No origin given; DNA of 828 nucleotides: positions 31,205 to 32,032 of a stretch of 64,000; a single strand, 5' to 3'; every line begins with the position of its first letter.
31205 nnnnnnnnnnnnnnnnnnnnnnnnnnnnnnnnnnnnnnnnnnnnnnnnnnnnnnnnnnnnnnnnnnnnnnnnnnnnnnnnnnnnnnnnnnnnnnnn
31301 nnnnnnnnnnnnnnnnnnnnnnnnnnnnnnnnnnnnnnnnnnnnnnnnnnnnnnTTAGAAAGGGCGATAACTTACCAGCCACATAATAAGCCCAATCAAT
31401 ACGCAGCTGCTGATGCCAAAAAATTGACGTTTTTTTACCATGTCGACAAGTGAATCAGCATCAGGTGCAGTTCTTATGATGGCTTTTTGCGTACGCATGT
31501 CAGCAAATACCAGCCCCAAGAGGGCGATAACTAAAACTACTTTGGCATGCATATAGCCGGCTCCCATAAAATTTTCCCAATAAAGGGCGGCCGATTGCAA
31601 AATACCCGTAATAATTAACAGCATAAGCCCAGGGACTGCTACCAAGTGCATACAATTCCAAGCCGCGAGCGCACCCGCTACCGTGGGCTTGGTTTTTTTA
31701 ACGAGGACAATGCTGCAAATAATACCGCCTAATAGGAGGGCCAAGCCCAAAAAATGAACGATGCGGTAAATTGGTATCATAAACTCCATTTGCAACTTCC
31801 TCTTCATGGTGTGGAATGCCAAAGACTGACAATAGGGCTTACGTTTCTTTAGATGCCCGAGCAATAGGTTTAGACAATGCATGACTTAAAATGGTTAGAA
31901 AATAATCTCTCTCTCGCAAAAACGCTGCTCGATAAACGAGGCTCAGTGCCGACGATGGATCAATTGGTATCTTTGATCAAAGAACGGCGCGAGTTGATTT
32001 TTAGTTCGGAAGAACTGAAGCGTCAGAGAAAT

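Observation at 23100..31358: Co-directional HlyD-like adaptor + two-subunit C39-peptidase ABC exporter + 1012-aa PLD-domain protein: candidate novel secretion/effector module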

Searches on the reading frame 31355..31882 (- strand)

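Call 4: search_protein_families(library=pfam, proteins=[window:31355-31882:-], max_evalue=0.01)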
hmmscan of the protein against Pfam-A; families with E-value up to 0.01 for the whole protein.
window:31355-31882:- (175 aa): 1 family
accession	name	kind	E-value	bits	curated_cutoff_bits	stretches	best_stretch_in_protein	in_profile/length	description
PF03653.18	UPF0093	-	0.0046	17.7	34.2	0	79-137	55-113/146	Uncharacterised protein family (UPF0093)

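Call 5: search_protein_families(library=ncbifam, proteins=[window:31355-31882:-], max_evalue=0.01)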
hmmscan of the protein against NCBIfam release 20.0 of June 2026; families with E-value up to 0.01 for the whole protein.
window:31355-31882:- (175 aa): 1 family
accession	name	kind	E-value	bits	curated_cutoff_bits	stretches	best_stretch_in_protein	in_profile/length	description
NF007484.0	PRK10077.1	equivalog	0.00085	18.3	608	1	29-125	116-210/480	D-xylose transporter XylE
